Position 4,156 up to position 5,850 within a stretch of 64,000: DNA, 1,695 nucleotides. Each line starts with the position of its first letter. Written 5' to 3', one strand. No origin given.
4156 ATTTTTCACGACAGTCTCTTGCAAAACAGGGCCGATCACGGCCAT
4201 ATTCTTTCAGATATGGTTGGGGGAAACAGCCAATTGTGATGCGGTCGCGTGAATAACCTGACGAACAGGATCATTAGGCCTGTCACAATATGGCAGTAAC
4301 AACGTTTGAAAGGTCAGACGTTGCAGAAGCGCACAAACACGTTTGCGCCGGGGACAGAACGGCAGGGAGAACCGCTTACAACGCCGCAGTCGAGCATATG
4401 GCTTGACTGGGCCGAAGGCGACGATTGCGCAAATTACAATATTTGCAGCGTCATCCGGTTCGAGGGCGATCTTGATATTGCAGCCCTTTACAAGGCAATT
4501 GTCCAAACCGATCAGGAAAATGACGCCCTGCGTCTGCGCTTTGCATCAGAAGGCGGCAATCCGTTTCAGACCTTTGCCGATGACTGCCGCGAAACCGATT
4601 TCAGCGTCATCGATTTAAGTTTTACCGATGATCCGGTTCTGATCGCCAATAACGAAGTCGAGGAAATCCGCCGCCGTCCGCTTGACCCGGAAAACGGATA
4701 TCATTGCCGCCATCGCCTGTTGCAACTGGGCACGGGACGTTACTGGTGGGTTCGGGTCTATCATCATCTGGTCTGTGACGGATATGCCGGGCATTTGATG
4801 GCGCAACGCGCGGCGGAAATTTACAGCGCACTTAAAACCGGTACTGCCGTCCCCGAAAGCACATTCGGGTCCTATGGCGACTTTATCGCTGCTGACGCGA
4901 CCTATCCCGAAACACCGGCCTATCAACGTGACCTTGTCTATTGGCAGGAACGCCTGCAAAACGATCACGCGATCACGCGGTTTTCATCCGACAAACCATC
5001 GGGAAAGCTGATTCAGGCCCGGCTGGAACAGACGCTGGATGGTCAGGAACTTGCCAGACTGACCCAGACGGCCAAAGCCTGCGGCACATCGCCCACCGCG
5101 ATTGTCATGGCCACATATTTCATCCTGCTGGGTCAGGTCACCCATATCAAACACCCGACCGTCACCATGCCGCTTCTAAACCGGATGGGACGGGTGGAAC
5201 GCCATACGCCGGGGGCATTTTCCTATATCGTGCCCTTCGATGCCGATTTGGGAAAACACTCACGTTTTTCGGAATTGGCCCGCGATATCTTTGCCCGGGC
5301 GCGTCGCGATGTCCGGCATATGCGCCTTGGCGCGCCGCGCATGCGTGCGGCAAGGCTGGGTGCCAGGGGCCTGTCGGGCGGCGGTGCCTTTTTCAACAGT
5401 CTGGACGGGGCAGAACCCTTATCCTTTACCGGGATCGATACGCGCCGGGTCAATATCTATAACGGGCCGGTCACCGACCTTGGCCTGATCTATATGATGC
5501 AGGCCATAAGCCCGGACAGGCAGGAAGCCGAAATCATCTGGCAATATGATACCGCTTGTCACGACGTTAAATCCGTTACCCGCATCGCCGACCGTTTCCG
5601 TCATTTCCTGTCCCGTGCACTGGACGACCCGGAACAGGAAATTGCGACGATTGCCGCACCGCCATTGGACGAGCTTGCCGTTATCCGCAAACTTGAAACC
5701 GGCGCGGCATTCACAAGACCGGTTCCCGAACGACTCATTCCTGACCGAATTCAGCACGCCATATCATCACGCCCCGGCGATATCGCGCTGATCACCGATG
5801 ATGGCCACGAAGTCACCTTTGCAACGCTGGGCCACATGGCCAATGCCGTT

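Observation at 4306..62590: Lipopeptide-type assembly line and aryl-polyene-type lipid operon sit side by side with shared accessory genes between them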

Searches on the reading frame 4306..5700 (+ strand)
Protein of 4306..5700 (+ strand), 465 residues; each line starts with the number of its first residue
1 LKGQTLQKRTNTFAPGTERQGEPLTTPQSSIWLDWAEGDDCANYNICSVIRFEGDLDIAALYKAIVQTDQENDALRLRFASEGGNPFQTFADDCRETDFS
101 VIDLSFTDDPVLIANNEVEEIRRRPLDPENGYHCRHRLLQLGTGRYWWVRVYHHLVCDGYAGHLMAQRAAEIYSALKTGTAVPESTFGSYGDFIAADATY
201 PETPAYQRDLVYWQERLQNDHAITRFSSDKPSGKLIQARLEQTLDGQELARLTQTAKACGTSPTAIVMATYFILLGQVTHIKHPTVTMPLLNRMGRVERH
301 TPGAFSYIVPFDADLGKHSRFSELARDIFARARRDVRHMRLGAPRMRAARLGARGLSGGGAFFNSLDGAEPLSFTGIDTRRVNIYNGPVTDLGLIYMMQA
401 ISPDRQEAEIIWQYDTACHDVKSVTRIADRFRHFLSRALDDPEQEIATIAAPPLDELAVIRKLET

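Call 34: search_solved_structures(query=window:4306-5700:+, max_evalue=0.001)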
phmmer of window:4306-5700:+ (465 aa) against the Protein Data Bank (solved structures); distinct sequences matched with E-value up to 0.001: 30.
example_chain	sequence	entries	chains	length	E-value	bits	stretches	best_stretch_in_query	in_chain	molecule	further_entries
7c1k_A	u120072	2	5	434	9e-33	117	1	24-447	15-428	Non-ribosomal peptide synthetase modules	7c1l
7c1h_A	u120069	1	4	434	1.7e-32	116.1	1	24-447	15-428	Non-ribosomal peptide synthetase modules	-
7c1p_A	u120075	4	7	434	3e-31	112.1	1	24-447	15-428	Non-ribosomal peptide synthetase modules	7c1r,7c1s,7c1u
4jn3_A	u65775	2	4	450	3.4e-30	108.5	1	23-449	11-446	CDA peptide synthetase I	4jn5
5du9_A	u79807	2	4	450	4.7e-30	108.1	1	23-449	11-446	CDA peptide synthetase I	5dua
6n8e_A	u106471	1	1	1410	3.6e-29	105.2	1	23-448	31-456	holo-ObiF1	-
5ja1_A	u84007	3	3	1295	1.1e-25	93.7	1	20-396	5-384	Enterobactin synthase component F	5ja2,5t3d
6oyf_A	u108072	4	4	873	3.1e-17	65.8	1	22-357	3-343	Txo1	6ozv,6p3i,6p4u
8xjz_C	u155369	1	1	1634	1.1e-16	64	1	23-444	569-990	Peptide synthetase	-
1l5a_A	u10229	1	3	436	4.3e-15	58.8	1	47-310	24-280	amide synthase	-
6p1j_A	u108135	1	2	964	6.4e-15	58.2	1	23-359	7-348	Txo2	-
9lcq_A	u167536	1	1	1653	5.4e-14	55.1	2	44-260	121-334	PvdL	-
9up2_A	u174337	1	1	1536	9.4e-14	54.4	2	51-260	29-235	PvdL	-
9lcp_A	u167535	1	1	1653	1e-13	54.2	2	44-260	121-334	PvdL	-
9lco_A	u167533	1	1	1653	1e-13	54.2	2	44-260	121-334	PvdL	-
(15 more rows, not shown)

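Call 57: search_solved_structures(query=window:4306-5700:+, max_evalue=1e-28, show_alignments=2)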
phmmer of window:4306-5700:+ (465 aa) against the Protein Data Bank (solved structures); distinct sequences matched with E-value up to 1e-28: 6.
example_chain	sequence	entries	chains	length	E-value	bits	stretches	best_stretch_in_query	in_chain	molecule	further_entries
7c1k_A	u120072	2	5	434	9e-33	117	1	24-447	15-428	Non-ribosomal peptide synthetase modules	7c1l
7c1h_A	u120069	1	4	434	1.7e-32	116.1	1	24-447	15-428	Non-ribosomal peptide synthetase modules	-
7c1p_A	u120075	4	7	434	3e-31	112.1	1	24-447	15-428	Non-ribosomal peptide synthetase modules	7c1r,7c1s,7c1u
4jn3_A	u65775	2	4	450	3.4e-30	108.5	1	23-449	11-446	CDA peptide synthetase I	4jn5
5du9_A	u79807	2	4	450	4.7e-30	108.1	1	23-449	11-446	CDA peptide synthetase I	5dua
6n8e_A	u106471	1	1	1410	3.6e-29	105.2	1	23-448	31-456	holo-ObiF1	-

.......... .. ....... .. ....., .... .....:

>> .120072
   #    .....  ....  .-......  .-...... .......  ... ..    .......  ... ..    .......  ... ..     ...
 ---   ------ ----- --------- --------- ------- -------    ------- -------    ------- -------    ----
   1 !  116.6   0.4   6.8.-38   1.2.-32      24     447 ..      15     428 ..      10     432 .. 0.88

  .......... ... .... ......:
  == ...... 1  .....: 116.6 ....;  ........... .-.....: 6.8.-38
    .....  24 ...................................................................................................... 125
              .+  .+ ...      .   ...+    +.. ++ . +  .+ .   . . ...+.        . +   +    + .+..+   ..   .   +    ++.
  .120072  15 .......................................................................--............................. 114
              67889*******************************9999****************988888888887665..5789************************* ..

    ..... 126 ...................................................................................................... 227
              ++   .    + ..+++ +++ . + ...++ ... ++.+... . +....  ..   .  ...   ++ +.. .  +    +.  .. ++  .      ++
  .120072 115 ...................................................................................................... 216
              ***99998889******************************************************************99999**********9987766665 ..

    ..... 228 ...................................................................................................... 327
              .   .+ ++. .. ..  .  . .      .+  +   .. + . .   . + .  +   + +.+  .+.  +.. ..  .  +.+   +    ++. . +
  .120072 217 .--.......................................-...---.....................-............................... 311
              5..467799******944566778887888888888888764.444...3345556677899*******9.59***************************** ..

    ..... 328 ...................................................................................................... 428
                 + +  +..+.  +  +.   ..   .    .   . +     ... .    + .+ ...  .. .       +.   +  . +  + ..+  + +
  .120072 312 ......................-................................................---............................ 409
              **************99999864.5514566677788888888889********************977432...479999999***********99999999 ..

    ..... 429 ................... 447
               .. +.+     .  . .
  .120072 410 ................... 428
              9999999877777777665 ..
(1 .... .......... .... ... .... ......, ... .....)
